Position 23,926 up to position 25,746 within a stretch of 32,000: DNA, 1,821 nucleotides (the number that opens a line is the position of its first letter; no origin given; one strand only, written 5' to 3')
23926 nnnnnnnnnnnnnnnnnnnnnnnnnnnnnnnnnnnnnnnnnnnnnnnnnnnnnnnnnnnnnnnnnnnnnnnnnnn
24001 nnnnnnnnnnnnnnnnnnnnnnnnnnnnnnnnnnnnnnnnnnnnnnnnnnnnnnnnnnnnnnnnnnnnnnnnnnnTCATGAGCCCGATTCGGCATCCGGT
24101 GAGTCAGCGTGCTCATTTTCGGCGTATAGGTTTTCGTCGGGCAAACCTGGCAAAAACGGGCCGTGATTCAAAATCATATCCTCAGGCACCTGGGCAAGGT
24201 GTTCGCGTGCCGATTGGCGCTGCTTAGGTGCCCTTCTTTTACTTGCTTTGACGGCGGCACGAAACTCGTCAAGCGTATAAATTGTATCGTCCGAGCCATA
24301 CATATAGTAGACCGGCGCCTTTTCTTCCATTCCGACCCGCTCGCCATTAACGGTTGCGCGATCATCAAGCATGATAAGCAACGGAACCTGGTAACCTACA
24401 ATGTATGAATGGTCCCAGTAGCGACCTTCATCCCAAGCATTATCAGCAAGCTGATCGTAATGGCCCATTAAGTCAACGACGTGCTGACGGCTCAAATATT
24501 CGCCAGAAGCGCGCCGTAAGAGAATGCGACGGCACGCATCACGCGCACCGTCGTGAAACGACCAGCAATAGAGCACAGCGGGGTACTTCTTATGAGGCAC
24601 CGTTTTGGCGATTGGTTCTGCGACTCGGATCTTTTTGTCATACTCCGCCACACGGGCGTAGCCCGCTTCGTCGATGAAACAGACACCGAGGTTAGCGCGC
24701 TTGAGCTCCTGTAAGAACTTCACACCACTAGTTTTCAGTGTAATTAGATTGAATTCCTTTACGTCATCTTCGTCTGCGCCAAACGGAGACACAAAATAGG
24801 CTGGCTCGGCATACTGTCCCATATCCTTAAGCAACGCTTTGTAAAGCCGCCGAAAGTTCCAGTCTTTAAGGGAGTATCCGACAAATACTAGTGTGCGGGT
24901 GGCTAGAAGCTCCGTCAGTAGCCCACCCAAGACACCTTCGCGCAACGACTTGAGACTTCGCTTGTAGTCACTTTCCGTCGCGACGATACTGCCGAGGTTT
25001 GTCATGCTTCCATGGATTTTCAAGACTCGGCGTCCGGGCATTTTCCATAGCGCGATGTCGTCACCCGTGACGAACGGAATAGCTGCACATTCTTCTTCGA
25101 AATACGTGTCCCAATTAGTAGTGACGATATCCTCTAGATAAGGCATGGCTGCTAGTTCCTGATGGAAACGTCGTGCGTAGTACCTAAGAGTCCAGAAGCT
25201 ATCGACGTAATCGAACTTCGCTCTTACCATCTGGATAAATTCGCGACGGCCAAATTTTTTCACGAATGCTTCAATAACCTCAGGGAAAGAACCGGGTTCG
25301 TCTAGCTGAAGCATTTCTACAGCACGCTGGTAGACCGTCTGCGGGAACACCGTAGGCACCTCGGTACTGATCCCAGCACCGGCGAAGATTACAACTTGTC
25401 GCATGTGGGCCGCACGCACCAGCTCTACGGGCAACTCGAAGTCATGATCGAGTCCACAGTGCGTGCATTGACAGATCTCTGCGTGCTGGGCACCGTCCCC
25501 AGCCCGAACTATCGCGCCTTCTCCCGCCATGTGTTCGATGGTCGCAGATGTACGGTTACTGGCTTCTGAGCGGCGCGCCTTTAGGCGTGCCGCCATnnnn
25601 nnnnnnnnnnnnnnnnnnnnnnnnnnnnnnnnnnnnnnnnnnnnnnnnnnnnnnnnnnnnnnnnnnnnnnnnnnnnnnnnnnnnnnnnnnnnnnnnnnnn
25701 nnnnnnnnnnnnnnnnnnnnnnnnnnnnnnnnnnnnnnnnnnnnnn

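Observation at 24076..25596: Compact SIR2_2 protein with an unrecognisable C-terminal domain of about 200 aa: candidate novel single-gene NADase defence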

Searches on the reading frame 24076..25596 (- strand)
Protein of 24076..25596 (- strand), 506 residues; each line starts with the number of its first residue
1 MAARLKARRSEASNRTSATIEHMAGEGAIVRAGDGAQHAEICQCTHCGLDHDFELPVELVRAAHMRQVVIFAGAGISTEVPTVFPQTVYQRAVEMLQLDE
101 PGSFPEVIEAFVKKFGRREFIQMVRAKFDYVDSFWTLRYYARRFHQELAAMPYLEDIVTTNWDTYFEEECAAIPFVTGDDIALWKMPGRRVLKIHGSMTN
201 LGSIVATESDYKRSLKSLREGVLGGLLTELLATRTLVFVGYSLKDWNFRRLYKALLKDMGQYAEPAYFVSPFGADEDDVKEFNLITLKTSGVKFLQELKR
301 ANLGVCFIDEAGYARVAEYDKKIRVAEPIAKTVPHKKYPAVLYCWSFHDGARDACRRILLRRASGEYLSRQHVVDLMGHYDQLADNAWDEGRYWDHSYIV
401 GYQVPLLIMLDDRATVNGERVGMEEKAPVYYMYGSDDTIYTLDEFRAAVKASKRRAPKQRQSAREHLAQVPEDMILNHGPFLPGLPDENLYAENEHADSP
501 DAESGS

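Call 3: search_protein_families(library=pfam, proteins=[window:24076-25596:-], max_evalue=0.1)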
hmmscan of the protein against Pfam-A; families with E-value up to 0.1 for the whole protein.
window:24076-25596:- (506 aa): 1 family
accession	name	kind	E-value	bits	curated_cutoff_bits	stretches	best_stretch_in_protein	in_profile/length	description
PF13289.12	SIR2_2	-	5.9e-21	75.5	24.5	1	157-278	3-125/141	SIR2-like domain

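Call 4: search_protein_families(library=padloc, proteins=[window:24076-25596:-], max_evalue=0.1)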
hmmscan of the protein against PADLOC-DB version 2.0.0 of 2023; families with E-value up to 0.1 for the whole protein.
window:24076-25596:- (506 aa): 9 families
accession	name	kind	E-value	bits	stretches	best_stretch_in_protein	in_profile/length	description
PDLC04968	PDC-S25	-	7.3e-15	53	1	153-259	139-245/517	-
PDLC00407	ThsA1|ThsA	-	5.4e-12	43.1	1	59-314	13-265/478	STALD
PDLC04967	PDC-S25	-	1.2e-07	29.2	1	157-257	149-253/528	-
PDLC03856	LmuA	-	5.6e-07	27.1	1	158-253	119-215/433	-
PDLC00409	ThsA1|ThsA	-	1e-06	26.3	1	58-248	13-202/242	STALD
PDLC04166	Dsr1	-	2.6e-06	23.4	1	157-248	124-213/1227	-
PDLC02184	Dsr2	-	1e-05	21.8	1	142-213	107-181/1222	-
PDLC04167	Dsr1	-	0.00072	15.4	0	157-276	123-249/1248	-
PDLC02183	Dsr1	-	0.0085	11.8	0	199-258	176-233/1275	-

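Call 6: find_homologous_proteins(query=window:24076-25596:-, max_evalue=0.001)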
Query window:24076-25596:- (506 aa): 321 proteins with E <= 0.001 among 8000 candidates; the best 120 are listed.
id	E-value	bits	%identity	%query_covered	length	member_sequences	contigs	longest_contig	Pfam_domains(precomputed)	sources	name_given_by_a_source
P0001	0.0e+0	1124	100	96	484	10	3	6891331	PF13289.13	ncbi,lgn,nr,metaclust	ncbi:SIR2 family protein [Mycolicibacterium smegmatis]|nr:SIR2 family protein [Mycolicibacterium sme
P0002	2.3e-282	955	86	93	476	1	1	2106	PF13289.13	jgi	jgi:SIR2-like domain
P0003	3.2e-282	955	86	93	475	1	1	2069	PF13289.13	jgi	jgi:SIR2-like domain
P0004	3.5e-281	951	83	95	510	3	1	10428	PF13289.13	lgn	-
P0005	1.6e-250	850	83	87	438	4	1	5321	PF13289.13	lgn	-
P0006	5.5e-235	799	72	94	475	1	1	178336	PF13289.13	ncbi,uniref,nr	ncbi:SIR2 family protein [Mycobacterium sp. 21AC1]|uniref:SIR2 family protein n=1 Tax=[Mycobacterium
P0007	5.8e-223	759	70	92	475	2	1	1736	PF13289.13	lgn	-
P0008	6.8e-215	733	77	80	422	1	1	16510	PF13289.13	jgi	jgi:SIR2-like domain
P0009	6.4e-214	730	66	94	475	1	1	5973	PF13289.13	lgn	-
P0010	4.6e-210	717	68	91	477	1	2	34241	PF13289.13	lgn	-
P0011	1.6e-208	712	68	92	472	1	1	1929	PF13289.13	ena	-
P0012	4.8e-208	710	65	94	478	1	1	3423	PF13289.13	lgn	-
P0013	9.8e-202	689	78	75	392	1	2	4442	PF13289.13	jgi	jgi:hypothetical protein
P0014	7.3e-195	667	76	73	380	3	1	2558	PF13289.13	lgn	-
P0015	4.0e-194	664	66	86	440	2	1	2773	PF13289.13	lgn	-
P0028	3.6e-163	562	55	91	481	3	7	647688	PF13289.13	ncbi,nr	ncbi:hypothetical protein FZI85_28310 [Mycobacterium sp. CBMA293]|nr:hypothetical protein [Mycolicib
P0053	5.7e-149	515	53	88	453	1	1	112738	PF13289.13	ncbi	ncbi:SIR2 family protein [Blastococcus sp. SYSU DS1024]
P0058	2.4e-139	484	50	87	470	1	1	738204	PF13289.13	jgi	-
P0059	1.7e-138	481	51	85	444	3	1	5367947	PF13289.13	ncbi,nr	ncbi:SIR2-like protein [Nocardioides sp. SLBN-35]|nr:SIR2-like protein [Nocardioides sp. SLBN-35]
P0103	9.8e-115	402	44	89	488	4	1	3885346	PF13289.13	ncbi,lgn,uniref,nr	ncbi:SIR2 family protein [Microbacterium sp. OVT16B]|uniref:SIR2 family protein n=1 Tax=Microbacteri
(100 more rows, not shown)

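Call 7: search_protein_families(library=ncbifam, proteins=[window:24076-25596:-], max_evalue=0.1)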
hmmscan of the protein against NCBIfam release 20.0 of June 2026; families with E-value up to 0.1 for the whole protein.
window:24076-25596:- (506 aa): 2 families
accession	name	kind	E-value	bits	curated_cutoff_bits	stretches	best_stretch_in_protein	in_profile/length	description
NF041819.1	Dsr2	equivalog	2.4e-05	22.6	1400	1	143-248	103-209/1215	anti-phage defense-associated sirtuin Dsr2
NF041818.1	Dsr1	equivalog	0.059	11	1400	0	123-269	85-246/1263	anti-phage defense-associated sirtuin Dsr1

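Call 8: search_solved_structures(query=window:24076-25596:-, max_evalue=1, show_alignments=2)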
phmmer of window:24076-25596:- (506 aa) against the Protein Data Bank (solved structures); distinct sequences matched with E-value up to 1: 11.
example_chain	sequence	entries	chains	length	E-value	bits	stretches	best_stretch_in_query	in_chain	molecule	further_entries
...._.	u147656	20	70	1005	2.4e-06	29.9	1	57-285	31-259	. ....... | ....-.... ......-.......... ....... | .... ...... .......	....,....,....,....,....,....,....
8wkt_A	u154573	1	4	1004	2.5e-06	29.9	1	57-285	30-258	SIR2-like domain-containing protein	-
8zsf_D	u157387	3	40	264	4.2e-06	29.1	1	66-257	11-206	Sir2 family NAD-dependent protein deacetylase | KomC, SIR2 domain protein, NADase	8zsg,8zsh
9xvc_H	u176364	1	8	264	4e-05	25.9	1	66-257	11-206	KomC(H146N), a SIR2-domain NADase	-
8wyb_A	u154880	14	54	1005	5.9e-05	25.3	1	57-285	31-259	SIR2-like domain-containing protein | DSR2 H171A | DSR2(H171A)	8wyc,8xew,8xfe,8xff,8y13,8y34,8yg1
8wks_A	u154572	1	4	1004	6e-05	25.3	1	57-285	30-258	SIR2-like domain-containing protein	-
8zsi_E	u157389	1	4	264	0.0001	24.5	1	66-257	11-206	Sir2 family NAD-dependent protein deacetylase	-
9v0g_E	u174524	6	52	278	0.00016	23.9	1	97-254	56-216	NAD-dependent protein deacetylase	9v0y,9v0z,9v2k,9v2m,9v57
8wfn_A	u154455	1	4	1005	0.00073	21.7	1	57-285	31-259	SIR2-like domain-containing protein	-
9v12_i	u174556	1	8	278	0.047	15.7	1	98-254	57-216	NAD-dependent protein deacetylase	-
7uxt_B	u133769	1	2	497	0.048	15.7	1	144-252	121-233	USG protein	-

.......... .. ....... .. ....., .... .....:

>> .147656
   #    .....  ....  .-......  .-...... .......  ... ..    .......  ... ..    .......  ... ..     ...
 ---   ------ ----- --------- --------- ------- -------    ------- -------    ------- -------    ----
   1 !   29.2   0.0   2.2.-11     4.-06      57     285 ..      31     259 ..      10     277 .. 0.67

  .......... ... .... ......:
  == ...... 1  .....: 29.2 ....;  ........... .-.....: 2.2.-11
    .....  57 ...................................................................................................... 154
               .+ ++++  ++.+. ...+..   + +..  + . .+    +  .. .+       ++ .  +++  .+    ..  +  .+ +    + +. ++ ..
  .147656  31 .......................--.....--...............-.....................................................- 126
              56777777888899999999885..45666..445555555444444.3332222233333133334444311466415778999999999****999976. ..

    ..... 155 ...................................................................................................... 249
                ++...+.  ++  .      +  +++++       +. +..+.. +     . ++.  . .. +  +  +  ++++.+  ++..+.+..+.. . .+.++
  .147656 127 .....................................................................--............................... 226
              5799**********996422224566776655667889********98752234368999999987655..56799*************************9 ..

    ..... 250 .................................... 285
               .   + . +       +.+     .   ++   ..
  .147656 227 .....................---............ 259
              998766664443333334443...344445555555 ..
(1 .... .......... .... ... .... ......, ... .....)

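Call 16: find_encoding_contigs(protein=P0006, flank=8000, max_places=2)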
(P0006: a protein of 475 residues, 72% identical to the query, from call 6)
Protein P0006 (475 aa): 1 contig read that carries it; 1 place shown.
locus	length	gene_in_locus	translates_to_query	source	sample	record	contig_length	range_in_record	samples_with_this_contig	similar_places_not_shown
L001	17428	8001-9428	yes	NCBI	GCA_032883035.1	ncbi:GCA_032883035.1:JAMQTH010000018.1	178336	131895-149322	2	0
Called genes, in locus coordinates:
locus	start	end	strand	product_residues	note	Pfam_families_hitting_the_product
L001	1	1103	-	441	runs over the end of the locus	PF03721:UDPG_MGDP_dh_N, PF03807:F420_oxidored (faint), PF00984:UDPG_MGDP_dh, PF03720:UDPG_MGDP_dh_C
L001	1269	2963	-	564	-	PF23717:DUF7159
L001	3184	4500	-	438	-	PF00909:Ammonium_transp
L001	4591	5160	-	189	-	PF06559:DCD_N, PF22769:DCD, PF22569:DCD_C, PF00692:dUTPase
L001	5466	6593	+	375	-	PF13289:SIR2_2 (faint)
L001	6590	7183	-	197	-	PF00589:Phage_integrase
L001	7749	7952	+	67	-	-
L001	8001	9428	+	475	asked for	PF13289:SIR2_2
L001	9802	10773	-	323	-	PF00962:A_deaminase, PF19326:AMP_deaminase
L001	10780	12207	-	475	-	PF00171:Aldedh, PF05893:LuxC (weak)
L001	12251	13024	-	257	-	PF00106:adh_short, PF13460:NAD_binding_10 (weak), PF13561:adh_short_C2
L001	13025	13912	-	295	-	PF00701:DHDPS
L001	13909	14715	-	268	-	PF00378:ECH_1, PF16113:ECH_2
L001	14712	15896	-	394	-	PF02515:CoA_transf_3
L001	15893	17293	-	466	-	PF01946:Thi4 (weak), PF00890:FAD_binding_2 (weak), PF01134:GIDA (weak), PF01266:DAO, PF01494:FAD_binding_3 (weak), PF03486:HI0933_like (weak), PF12831:FAD_oxidored, PF12831:FAD_oxidored, +2 more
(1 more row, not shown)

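Call 17: find_encoding_contigs(protein=P0059, flank=8000, max_places=2)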
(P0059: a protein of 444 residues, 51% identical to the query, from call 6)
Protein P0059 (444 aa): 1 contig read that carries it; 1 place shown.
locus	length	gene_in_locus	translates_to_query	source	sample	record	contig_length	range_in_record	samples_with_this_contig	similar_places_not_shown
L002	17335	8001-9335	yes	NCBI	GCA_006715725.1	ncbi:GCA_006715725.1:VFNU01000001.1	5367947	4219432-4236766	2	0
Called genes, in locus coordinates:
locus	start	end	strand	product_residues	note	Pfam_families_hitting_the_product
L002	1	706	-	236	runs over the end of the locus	PF00156:Pribosyltran (weak)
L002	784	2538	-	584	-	PF25976:LpqB_N, PF10646:Germane, PF10647:Gmad1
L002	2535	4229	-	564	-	PF00672:HAMP, PF00512:HisKA, PF13581:HATPase_c_2 (weak), PF02518:HATPase_c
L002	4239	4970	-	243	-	PF00072:Response_reg, PF00486:Trans_reg_C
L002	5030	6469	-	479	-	PF05221:AdoHcyase, PF00670:AdoHcyase_NAD, PF02826:2-Hacid_dh_C (weak)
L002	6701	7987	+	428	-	PF02720:DUF222 (weak)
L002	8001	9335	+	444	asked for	PF13289:SIR2_2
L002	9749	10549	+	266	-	PF23343:REP_ORF2-G2P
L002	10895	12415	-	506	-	PF00239:Resolvase, PF07508:Recombinase, PF13408:Zn_ribbon_recom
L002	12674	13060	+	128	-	PF19747:DUF6234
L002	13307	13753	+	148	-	PF00885:DMRL_synthase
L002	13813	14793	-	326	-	PF05661:DUF808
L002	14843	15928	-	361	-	PF01757:Acyl_transf_3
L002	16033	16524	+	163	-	-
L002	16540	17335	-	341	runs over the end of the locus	PF10432:bact-PGI_C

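Call 18: find_encoding_contigs(protein=P0028, flank=7000, max_places=2)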
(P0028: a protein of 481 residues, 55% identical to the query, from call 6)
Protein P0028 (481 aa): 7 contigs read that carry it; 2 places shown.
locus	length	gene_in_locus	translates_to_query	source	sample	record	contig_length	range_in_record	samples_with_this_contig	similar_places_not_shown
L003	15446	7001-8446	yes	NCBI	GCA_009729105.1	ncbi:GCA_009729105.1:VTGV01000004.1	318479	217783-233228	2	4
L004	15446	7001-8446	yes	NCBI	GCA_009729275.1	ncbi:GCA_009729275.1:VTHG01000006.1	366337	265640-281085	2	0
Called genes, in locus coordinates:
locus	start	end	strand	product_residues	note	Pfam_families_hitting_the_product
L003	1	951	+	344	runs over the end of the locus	PF12625:Arabinose_bd, PF12833:HTH_18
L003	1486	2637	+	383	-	-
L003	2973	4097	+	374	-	PF00990:GGDEF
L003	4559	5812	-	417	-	-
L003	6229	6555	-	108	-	-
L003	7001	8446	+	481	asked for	PF13289:SIR2_2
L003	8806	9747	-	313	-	PF00089:Trypsin (faint), PF13365:Trypsin_2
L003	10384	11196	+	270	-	PF13622:4HBT_3, PF20789:4HBT_3C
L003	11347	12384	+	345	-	PF07883:Cupin_2 (faint)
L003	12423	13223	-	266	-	-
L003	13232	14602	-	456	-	PF19289:PmbA_TldD_3rd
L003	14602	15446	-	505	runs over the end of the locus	PF01523:PmbA_TldD_1st, PF19289:PmbA_TldD_3rd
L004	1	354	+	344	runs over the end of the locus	PF12625:Arabinose_bd, PF12833:HTH_18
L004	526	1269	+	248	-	-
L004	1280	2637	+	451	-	-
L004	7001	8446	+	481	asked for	PF13289:SIR2_2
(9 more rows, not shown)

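Call 19: find_encoding_contigs(protein=P0053, flank=7000, max_places=2)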
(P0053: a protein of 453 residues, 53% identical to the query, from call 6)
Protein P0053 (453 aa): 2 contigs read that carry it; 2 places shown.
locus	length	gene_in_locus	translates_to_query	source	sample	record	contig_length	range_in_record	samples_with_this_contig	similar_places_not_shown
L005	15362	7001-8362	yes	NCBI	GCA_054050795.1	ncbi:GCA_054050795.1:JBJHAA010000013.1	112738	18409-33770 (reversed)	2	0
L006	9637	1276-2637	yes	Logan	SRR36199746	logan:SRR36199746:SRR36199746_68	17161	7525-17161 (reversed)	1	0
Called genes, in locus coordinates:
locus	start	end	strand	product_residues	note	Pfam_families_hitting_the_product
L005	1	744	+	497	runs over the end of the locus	PF00270:DEAD, PF00271:Helicase_C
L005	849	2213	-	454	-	-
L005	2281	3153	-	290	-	PF00171:Aldedh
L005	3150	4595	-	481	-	PF00171:Aldedh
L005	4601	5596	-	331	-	PF01791:DeoC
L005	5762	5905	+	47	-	-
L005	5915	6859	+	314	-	PF02720:DUF222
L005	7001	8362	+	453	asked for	PF13289:SIR2_2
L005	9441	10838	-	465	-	PF00239:Resolvase, PF07508:Recombinase, PF13408:Zn_ribbon_recom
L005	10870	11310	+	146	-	-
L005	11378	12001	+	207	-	PF14681:UPRTase, PF00156:Pribosyltran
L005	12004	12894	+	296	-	PF01408:GFO_IDH_MocA, PF22725:GFO_IDH_MocA_C3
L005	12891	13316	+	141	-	PF05656:DUF805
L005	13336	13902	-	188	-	PF01872:RibD_C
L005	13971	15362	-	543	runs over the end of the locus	PF02878:PGM_PMM_I, PF02879:PGM_PMM_II, PF02880:PGM_PMM_III, PF00408:PGM_PMM_IV (weak)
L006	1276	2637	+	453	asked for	PF13289:SIR2_2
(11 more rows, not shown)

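Call 20: find_encoding_contigs(protein=P0103, flank=7000, max_places=2)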
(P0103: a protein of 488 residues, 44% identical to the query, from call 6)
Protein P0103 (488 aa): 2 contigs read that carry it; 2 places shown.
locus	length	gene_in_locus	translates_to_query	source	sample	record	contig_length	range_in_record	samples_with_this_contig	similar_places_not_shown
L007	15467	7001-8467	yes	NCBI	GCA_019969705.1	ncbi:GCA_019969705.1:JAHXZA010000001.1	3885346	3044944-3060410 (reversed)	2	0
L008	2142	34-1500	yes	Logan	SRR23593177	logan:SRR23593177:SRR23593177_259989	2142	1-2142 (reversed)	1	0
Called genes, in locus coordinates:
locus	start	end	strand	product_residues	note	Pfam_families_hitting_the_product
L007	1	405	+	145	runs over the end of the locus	-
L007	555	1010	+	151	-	-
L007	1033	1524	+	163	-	PF16571:FBP_C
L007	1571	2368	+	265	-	PF00378:ECH_1, PF16113:ECH_2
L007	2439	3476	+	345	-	-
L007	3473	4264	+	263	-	PF00459:Inositol_P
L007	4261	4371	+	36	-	-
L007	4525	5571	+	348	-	PF01551:Peptidase_M23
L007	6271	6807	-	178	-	-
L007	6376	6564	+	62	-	-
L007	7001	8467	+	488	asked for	PF13289:SIR2_2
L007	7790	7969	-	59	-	-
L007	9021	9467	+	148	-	PF03780:Asp23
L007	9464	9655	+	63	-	PF10031:DUF2273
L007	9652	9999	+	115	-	-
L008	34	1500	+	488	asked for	PF13289:SIR2_2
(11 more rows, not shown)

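Call 21: find_encoding_contigs(protein=P0058, flank=7000, max_places=2)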
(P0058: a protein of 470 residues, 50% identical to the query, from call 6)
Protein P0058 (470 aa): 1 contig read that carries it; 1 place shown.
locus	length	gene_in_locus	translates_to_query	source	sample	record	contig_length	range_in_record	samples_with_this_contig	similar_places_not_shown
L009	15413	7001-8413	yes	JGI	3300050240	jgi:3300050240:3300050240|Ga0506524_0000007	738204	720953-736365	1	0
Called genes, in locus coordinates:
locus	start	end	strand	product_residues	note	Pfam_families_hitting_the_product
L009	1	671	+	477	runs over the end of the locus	PF00478:IMPDH, PF00571:CBS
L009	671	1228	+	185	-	PF01048:PNP_UDP_1 (weak)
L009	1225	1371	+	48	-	PF06348:DUF1059 (weak)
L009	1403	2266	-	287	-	PF00106:adh_short, PF08659:KR, PF13561:adh_short_C2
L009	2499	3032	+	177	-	PF01551:Peptidase_M23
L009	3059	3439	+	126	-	-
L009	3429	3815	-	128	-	-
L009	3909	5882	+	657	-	PF17874:TPR_MalT (faint)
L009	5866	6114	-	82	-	-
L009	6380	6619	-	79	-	PF12728:HTH_17 (weak)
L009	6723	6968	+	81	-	PF13560:HTH_31, PF12844:HTH_19, PF01381:HTH_3, PF13443:HTH_26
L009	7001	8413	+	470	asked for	PF13289:SIR2_2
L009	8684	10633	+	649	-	PF04734:Ceramidase_alk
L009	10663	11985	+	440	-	PF01546:Peptidase_M20, PF07687:M20_dimer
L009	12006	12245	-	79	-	PF18963:DUF5703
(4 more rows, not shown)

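Call 25: predict_structure(alignment_id=A2)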
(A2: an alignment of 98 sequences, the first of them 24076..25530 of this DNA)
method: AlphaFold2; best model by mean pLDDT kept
length: 484 residues; sequences in the alignment: 98
mean_pLDDT: 90.0   pTM: 0.87
mean pLDDT of the five models: 90.0, 88.9, 88.6, 87.7, 86.5
residues with pLDDT >= 90: 377; 70-90: 70; 50-70: 12; < 50: 25
segments of 3 or more residues with pLDDT < 50: 1-21, 481-484
pLDDT, mean of each block of 10 residues (from residue 1): 34 41 71 97 96 79 91 96 95 98 95 94 94 95 96 95 93 94 94 89 91 93 81 89 94 94 96 96 93 97 98 98 99 97 95 96 97 98 96 74 95 95 98 97 98 95 79 70 45
secondary structure, 60 per line:
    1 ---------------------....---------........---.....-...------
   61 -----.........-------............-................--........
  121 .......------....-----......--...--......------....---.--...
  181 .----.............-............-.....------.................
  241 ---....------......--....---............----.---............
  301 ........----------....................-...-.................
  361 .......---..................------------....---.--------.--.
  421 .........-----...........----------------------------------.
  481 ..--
elements in order: H22-25 H35-42 E46-50 H66-74 H82-93 H95-110 H113-127 E134-137 H143-148 E151-153 H156-161 E168-171 H186-198 H200-211 E213-217 H224-240 E244-247 H254-259 E262-265 H269-280 H289-308 H319-338 H348-367 H371-388 H401-404 H420-429 H435-445
